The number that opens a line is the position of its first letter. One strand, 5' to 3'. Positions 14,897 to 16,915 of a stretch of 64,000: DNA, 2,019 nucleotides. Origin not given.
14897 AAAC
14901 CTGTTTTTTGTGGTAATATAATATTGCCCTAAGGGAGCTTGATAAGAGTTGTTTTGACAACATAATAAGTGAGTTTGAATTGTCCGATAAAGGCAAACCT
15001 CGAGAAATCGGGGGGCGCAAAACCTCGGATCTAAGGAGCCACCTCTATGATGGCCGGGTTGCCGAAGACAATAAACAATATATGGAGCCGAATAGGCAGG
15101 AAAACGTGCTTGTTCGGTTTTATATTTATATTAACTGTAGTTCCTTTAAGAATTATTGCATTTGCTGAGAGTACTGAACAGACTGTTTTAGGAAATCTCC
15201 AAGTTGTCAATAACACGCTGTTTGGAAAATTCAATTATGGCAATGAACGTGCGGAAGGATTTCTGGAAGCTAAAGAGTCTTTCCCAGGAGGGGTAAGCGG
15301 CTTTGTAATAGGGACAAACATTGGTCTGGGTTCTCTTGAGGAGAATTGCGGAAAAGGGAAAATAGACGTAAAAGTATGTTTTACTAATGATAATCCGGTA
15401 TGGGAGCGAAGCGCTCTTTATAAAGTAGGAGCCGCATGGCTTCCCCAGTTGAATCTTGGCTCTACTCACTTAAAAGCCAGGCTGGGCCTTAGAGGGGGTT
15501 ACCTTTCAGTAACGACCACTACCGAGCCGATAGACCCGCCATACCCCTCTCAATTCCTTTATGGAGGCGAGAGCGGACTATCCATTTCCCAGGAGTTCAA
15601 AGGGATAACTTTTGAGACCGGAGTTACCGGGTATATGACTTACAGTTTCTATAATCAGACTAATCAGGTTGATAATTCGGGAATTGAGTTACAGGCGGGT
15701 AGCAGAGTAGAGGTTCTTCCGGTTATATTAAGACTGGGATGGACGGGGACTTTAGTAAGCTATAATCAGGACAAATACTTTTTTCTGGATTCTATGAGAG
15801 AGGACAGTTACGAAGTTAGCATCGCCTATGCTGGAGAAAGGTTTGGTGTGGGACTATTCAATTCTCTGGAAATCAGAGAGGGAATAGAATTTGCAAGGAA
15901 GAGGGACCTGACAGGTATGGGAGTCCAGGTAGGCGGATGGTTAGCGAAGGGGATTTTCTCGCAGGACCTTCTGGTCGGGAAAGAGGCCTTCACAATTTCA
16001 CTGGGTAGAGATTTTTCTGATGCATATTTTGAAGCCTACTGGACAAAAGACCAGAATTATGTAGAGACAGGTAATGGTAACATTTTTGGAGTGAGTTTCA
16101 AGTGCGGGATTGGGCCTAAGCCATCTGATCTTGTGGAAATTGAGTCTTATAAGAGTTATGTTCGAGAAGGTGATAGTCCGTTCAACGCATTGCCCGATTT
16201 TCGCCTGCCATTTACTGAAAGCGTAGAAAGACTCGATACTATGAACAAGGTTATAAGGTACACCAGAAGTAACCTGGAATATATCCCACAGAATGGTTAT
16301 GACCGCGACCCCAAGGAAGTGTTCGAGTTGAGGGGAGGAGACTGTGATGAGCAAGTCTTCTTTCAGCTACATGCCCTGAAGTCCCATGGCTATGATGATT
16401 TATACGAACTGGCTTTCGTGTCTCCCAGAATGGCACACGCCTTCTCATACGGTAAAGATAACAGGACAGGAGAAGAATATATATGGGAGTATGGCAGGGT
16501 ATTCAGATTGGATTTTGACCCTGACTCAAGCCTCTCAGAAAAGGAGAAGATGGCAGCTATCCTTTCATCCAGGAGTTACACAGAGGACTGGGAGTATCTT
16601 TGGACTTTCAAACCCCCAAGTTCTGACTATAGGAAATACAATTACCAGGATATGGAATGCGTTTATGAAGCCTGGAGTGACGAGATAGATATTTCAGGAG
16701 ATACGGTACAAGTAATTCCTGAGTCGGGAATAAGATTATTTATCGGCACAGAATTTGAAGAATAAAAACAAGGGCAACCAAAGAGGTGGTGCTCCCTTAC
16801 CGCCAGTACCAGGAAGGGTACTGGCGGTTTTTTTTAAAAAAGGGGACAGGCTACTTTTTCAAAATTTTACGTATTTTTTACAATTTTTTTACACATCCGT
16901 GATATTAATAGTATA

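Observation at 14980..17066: Two further GEMM-like leaders, one per copy of a tandemly duplicated secreted-protein gene, with different expression platforms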

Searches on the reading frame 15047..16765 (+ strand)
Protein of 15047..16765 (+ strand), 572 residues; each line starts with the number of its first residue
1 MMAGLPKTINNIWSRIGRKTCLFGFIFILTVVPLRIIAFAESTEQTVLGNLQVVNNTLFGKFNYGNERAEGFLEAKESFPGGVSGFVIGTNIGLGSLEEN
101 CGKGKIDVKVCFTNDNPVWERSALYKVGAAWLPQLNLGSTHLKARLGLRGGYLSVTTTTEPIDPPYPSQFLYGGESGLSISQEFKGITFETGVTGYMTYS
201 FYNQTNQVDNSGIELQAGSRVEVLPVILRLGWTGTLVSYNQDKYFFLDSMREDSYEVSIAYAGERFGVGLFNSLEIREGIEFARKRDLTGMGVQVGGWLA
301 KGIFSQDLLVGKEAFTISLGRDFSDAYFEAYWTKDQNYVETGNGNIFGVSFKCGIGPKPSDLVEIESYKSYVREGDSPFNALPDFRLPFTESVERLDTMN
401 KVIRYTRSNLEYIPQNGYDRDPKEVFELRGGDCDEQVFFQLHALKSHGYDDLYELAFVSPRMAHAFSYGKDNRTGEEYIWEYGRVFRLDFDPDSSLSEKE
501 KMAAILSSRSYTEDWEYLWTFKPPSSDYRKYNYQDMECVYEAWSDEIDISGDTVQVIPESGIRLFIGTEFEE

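Call 5: search_protein_families(library=pfam, proteins=[window:15047-16765:+], max_evalue=0.01)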
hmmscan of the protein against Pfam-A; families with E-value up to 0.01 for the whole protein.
window:15047-16765:+ (572 aa): 0 families

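Call 7: find_encoding_contigs(protein=window:15047-16765:+, flank=3000, max_places=4)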
Protein window:15047-16765:+ (572 aa): no gene with exactly this product is on record in the collection.

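Call 8: find_homologous_proteins(query=window:15047-16765:+)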
Query window:15047-16765:+ (572 aa): 28 proteins with E <= 0.001 among 8000 candidates.
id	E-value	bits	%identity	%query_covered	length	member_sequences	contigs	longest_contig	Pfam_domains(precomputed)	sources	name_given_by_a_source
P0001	0.0e+0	1325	100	100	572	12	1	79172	-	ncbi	-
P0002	0.0e+0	1171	88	100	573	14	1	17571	-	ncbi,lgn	-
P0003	0.0e+0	1159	88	98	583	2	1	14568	-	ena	-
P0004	0.0e+0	1123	86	98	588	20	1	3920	-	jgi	-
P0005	0.0e+0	1113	86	98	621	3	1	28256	-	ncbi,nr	ncbi:MAG: hypothetical protein GH154_04400 [Firmicutes bacterium]|nr:hypothetical protein [Bacillota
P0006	0.0e+0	1087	85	98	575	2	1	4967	-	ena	-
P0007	0.0e+0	1085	84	98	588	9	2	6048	-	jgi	-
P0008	0.0e+0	1079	81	100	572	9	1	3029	-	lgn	-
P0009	0.0e+0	1076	83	98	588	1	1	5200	-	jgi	-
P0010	0.0e+0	1062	81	98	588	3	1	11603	-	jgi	-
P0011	0.0e+0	1058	80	100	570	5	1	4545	-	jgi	-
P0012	0.0e+0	1040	80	97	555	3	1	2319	-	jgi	-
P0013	0.0e+0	1035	77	100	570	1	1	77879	-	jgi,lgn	jgi:hypothetical protein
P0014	0.0e+0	1033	78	100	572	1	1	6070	-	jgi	-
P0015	0.0e+0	1029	80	96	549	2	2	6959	-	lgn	-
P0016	0.0e+0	1017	76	100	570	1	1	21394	-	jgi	-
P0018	1.6e-286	970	74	100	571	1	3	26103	-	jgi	-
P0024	3.2e-141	490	42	100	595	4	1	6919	-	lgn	-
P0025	1.1e-128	449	38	100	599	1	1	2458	-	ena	-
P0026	3.5e-117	411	41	86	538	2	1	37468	-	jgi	-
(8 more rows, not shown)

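Call 9: find_encoding_contigs(protein=P0001, flank=4000, max_places=3)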
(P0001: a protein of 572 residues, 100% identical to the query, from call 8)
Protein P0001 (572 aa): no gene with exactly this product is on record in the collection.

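Call 10: find_encoding_contigs(protein=P0002, flank=4000, max_places=3)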
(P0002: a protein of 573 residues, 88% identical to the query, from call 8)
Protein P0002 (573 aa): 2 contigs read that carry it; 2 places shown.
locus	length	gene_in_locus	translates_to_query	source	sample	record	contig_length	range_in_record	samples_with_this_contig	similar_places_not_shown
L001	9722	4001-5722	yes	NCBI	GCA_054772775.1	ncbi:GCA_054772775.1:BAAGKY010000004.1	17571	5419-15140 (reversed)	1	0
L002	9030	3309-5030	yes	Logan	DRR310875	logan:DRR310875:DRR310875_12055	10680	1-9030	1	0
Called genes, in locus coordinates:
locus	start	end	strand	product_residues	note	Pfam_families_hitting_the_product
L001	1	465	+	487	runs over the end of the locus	PF00982:Glyco_transf_20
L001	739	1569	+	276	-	PF02358:Trehalose_PPase, PF08282:Hydrolase_3 (faint)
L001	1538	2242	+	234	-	PF19027:DUF5752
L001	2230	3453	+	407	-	PF21269:TreT_GT1, PF00534:Glycos_transf_1, PF13692:Glyco_trans_1_4, PF20706:GT4-conflict (weak)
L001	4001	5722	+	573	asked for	-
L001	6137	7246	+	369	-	PF00989:PAS, PF08448:PAS_4, PF12860:PAS_7 (weak), PF13188:PAS_8 (weak), PF13426:PAS_9, PF08447:PAS_3, PF07730:HisKA_3, PF02518:HATPase_c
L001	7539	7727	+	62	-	-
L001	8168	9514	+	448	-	PF01171:ATP_bind_3, PF22132:TilS-like (weak), PF11734:TilS_C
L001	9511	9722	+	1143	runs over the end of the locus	PF06480:FtsH_ext, PF00004:AAA, PF14890:Intein_splicing, PF14528:LAGLIDADG_3 (faint), PF00004:AAA, PF17862:AAA_lid_3, PF01434:Peptidase_M41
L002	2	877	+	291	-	?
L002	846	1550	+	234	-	PF19027:DUF5752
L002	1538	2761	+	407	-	PF21269:TreT_GT1, PF00534:Glycos_transf_1, PF13692:Glyco_trans_1_4, PF20706:GT4-conflict (weak)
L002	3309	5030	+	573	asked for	-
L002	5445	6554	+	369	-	PF00989:PAS, PF08448:PAS_4, PF12860:PAS_7 (weak), PF13188:PAS_8 (weak), PF13426:PAS_9, PF08447:PAS_3, PF07730:HisKA_3, PF02518:HATPase_c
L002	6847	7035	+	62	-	-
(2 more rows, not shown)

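Call 11: find_encoding_contigs(protein=P0005, flank=4000, max_places=3)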
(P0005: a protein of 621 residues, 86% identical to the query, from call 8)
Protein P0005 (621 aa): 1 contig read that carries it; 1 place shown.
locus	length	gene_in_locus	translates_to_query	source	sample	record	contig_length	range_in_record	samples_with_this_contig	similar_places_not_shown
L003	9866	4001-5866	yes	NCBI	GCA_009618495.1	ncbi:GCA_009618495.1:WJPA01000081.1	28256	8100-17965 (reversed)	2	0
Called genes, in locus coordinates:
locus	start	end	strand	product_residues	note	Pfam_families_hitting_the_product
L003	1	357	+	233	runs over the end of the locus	PF19027:DUF5752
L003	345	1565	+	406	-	PF21269:TreT_GT1, PF00534:Glycos_transf_1, PF13692:Glyco_trans_1_4, PF20706:GT4-conflict (weak)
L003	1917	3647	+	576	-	-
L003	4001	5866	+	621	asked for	-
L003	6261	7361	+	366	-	PF00989:PAS, PF08448:PAS_4, PF13188:PAS_8 (faint), PF13426:PAS_9, PF08447:PAS_3 (weak), PF07730:HisKA_3, PF02518:HATPase_c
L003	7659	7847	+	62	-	-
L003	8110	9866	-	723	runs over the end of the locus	PF16927:HisKA_7TM, PF13185:GAF_2, PF13492:GAF_3, PF02518:HATPase_c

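Call 12: find_encoding_contigs(protein=P0013, flank=4000, max_places=3)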
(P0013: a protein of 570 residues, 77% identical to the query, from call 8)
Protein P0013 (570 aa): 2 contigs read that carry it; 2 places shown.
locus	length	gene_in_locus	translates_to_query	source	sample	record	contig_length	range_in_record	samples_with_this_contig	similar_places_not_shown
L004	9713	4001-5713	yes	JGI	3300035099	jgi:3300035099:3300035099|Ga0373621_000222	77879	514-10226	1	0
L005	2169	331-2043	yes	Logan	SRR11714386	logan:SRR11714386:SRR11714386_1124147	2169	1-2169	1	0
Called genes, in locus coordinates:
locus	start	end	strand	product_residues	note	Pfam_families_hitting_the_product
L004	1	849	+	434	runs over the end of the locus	PF00982:Glyco_transf_20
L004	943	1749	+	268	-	PF02358:Trehalose_PPase, PF08282:Hydrolase_3 (weak)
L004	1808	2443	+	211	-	PF19027:DUF5752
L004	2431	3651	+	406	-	PF21269:TreT_GT1, PF00534:Glycos_transf_1, PF13692:Glyco_trans_1_4, PF20706:GT4-conflict (weak)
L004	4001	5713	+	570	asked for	-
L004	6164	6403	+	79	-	-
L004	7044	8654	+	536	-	PF01590:GAF, PF13185:GAF_2, PF13492:GAF_3, PF00990:GGDEF, PF08668:HDOD (faint), PF01966:HD, PF13487:HD_5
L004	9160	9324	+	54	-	-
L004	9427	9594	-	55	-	-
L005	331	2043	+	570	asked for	-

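Call 13: find_encoding_contigs(protein=P0016, flank=4000, max_places=2)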
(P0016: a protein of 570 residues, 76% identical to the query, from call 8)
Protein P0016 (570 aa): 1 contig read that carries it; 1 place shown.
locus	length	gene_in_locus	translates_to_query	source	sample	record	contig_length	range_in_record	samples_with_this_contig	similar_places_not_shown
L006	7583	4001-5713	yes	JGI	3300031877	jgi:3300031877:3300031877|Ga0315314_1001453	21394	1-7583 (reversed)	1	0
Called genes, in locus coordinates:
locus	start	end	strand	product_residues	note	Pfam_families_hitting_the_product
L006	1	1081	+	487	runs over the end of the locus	PF00982:Glyco_transf_20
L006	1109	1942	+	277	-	PF02358:Trehalose_PPase, PF05116:S6PP (weak), PF08282:Hydrolase_3 (faint)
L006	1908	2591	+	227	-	PF19027:DUF5752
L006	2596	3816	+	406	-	PF21269:TreT_GT1, PF00534:Glycos_transf_1, PF13692:Glyco_trans_1_4, PF20706:GT4-conflict (weak)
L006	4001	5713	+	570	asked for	-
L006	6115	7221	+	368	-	PF00989:PAS, PF08448:PAS_4, PF13188:PAS_8 (faint), PF13426:PAS_9, PF08447:PAS_3 (weak), PF07730:HisKA_3, PF02518:HATPase_c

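Call 14: find_encoding_contigs(protein=P0018, flank=4000, max_places=3)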
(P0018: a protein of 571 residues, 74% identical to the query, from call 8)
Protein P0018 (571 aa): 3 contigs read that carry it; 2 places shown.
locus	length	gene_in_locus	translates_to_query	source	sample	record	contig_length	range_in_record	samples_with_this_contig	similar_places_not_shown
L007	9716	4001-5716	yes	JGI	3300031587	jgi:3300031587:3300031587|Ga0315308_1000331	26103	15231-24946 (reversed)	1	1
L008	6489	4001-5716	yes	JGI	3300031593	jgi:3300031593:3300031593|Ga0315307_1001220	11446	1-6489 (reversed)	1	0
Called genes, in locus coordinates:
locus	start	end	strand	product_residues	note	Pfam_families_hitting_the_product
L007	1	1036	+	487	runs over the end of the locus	PF00982:Glyco_transf_20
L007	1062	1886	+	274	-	PF02358:Trehalose_PPase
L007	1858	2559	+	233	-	PF19027:DUF5752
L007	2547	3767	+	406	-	PF21269:TreT_GT1, PF00534:Glycos_transf_1, PF13692:Glyco_trans_1_4, PF20706:GT4-conflict (weak)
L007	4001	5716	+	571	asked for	-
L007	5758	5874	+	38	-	-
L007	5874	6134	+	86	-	-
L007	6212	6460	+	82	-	-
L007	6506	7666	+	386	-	PF00989:PAS, PF08448:PAS_4, PF13426:PAS_9, PF08447:PAS_3 (weak), PF07730:HisKA_3, PF02518:HATPase_c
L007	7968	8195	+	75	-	-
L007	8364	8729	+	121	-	-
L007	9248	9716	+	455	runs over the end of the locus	PF01171:ATP_bind_3, PF22132:TilS-like (weak), PF11734:TilS_C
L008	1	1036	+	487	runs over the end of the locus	PF00982:Glyco_transf_20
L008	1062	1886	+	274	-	PF02358:Trehalose_PPase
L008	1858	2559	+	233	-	PF19027:DUF5752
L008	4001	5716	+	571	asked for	-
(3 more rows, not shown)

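Call 15: find_encoding_contigs(protein=P0024, flank=4000, max_places=2)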
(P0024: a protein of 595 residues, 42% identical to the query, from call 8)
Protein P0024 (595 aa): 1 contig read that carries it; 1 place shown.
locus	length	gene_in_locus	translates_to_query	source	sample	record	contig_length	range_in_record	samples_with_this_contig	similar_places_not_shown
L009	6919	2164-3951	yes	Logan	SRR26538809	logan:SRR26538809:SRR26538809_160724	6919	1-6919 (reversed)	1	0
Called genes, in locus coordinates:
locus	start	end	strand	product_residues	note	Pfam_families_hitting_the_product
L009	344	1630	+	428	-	PF06245:DUF1015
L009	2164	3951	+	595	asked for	-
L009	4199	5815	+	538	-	-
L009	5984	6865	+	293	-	PF01145:Band_7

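Call 16: find_encoding_contigs(protein=P0026, flank=4000, max_places=2)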
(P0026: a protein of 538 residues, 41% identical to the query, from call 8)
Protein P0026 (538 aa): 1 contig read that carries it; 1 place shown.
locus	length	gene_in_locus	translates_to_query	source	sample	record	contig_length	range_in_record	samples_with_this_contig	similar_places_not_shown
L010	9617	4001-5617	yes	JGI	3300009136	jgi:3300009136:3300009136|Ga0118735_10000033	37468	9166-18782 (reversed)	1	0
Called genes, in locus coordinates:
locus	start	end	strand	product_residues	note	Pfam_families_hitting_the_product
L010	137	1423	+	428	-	PF06245:DUF1015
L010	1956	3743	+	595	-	-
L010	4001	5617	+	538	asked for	-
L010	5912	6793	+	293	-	PF01145:Band_7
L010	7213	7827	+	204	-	PF00440:TetR_N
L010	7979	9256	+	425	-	PF02321:OEP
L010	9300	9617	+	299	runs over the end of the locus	PF25954:Beta-barrel_RND_2, PF25967:RND-MFP_C, PF25989:YknX_C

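Call 21: find_related_loci(query=A2, collection=genome_contigs, flank=3000)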
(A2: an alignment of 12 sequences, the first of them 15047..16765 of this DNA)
Query A2 (572 aa) in genome_contigs; peptide patterns used: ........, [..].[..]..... (x = any residue, [..] = any of these).
105 stretches matched a pattern; 17 encode a relative of the query (tblastn E <= 1e-3); 16 distinct loci.
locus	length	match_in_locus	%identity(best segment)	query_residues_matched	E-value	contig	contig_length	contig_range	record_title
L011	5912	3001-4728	86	1-572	0e+0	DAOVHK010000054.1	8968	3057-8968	MAG TPA_asm: Clostridia bacterium isolate CSMAG_1339 CSMAG_1339_k141_1824548_length_8968_cov_13.9990, whole genome shotg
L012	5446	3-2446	85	10-572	0e+0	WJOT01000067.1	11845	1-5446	MAG: Clostridia bacterium isolate 1244-F3-H4-B3 F3H4_C477, whole genome shotgun sequence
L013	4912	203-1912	77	1-572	0e+0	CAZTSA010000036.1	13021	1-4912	MAG TPA_asm: uncultured Clostridia bacterium isolate binchicken_co124_176 genome assembly, contig: NODE_2949_length_1302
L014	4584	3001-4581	86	1-523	0e+0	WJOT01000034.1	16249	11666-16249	MAG: Clostridia bacterium isolate 1244-F3-H4-B3 F3H4_C217, whole genome shotgun sequence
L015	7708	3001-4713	79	1-572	0e+0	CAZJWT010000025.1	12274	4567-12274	MAG TPA_asm: uncultured Clostridia bacterium isolate binchicken_co376_5 genome assembly, contig: NODE_5772_length_12274_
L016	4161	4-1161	84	187-572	0e+0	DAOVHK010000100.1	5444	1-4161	MAG TPA_asm: Clostridia bacterium isolate CSMAG_1339 CSMAG_1339_k141_1898284_length_5444_cov_13.0000, whole genome shotg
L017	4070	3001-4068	88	1-356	0e+0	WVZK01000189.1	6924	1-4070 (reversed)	MAG: Candidatus Aminicenantes bacterium isolate CS4-C017 C_merged_R1_(paired)_contig_65461, whole genome shotgun sequenc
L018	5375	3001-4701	80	2-570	0e+0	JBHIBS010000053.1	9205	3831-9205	MAG: bacterium isolate K_1_bin.22 NODE_1972_length_9205_cov_11.371694, whole genome shotgun sequence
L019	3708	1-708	85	337-572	2e-134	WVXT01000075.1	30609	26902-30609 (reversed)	MAG: bacterium isolate CS1-C068 C_merged_R1_(paired)_contig_37467, whole genome shotgun sequence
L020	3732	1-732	80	329-572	3e-132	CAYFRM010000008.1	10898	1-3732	MAG TPA_asm: uncultured Clostridia bacterium isolate ERP108616_co1_251 genome assembly, contig: k119_1355137, whole geno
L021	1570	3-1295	69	10-572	9e-65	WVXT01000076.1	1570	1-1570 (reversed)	MAG: bacterium isolate CS1-C068 C_merged_R1_(paired)_contig_62804, whole genome shotgun sequence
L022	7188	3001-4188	27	132-503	7e-16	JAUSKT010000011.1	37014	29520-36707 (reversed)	MAG: bacterium isolate E14_metabat.bin.74_sub E14_k141_1505577, whole genome shotgun sequence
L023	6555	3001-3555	28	387-570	5e-14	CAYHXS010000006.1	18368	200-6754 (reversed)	MAG TPA_asm: uncultured Candidatus Saccharibacteria bacterium isolate ERP119705_co17_1020 genome assembly, contig: NODE_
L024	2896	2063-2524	28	346-496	1e-11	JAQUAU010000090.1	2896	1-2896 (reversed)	MAG: Candidatus Paceibacterota bacterium isolate STC_91 NODE_128316_length_2896_cov_1.668834_Sandtown_C, whole genome sh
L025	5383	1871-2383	27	346-509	3e-11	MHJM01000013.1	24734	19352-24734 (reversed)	MAG: Candidatus Harrisonbacteria bacterium RIFCSPLOWO2_02_FULL_45_10c rifcsplowo2_02_scaffold_2154, whole genome shotgun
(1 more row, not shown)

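Call 22: find_related_loci(query=A2, collection=metagenome_contigs, flank=3000)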
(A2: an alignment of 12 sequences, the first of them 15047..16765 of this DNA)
Query A2 (572 aa) in metagenome_contigs; peptide patterns used: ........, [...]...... (x = any residue, [..] = any of these).
304 stretches matched a pattern; 48 encode a relative of the query (tblastn E <= 1e-3); 46 distinct loci.
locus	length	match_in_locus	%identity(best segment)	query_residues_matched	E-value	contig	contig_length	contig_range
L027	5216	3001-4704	90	1-568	0e+0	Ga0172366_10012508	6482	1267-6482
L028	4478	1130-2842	90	1-571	0e+0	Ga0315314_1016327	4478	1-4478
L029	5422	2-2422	88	10-572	0e+0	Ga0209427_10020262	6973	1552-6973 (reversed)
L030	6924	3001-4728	86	1-572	0e+0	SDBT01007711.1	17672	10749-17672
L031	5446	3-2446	85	10-572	0e+0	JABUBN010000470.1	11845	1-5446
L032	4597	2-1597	88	41-572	0e+0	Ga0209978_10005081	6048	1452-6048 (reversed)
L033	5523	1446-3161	81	1-572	0e+0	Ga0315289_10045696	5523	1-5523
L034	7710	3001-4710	82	1-572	0e+0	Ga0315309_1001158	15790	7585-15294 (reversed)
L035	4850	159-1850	83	10-572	0e+0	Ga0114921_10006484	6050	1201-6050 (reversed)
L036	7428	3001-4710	82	1-572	0e+0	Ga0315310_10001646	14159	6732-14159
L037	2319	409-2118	80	1-572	0e+0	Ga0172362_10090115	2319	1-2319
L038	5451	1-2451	82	10-572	0e+0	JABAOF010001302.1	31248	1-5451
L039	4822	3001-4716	81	1-572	0e+0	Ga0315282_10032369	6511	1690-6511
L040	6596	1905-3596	81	10-572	0e+0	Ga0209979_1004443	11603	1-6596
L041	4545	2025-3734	80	1-572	0e+0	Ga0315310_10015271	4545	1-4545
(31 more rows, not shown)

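Call 56: predict_structure(alignment_id=A2)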
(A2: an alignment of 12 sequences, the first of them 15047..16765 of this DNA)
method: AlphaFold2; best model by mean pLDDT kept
length: 572 residues; sequences in the alignment: 12
mean_pLDDT: 66.9   pTM: 0.55
mean pLDDT of the five models: 66.9, 53.6, 52.6, 45.5, 44.4
residues with pLDDT >= 90: 51; 70-90: 252; 50-70: 125; < 50: 144
segments of 3 or more residues with pLDDT < 50: 1-60, 63-70, 73-87, 91-101, 115-119, 204-209, 242-247, 355-357, 374-386, 562-572
pLDDT, mean of each block of 10 residues (from residue 1): 23 26 24 24 34 40 48 43 47 43 57 49 61 56 69 59 61 74 77 75 51 78 75 77 52 84 80 80 77 87 84 84 77 70 67 54 66 46 55 81 75 75 86 89 90 90 89 87 84 84 88 87 84 82 85 77 47 44
secondary structure, 60 per line:
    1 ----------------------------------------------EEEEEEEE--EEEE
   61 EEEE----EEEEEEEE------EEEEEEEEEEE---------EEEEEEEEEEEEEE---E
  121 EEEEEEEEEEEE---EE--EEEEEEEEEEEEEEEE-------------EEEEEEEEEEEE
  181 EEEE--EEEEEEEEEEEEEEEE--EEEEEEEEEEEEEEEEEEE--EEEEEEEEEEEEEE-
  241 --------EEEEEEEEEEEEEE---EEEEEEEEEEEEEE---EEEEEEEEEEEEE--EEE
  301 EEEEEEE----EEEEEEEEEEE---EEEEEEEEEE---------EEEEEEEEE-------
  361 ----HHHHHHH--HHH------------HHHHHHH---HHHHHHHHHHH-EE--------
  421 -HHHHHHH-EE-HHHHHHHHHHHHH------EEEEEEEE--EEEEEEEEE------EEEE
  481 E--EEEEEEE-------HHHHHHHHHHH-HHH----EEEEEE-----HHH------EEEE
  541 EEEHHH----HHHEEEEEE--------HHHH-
elements in order: E47-54 E57-64 E69-76 E83-93 E103-116 E120-132 E140-155 E169-184 E187-202 E205-223 E226-239 E249-262 E266-279 E283-295 E298-307 E312-322 E326-335 E345-353 H365-371 H389-395 H399-409 H422-428 H433-445 E452-459 E462-470 E477-481 E484-490 H498-508 E517-522 E537-543 E554-559 H568-571
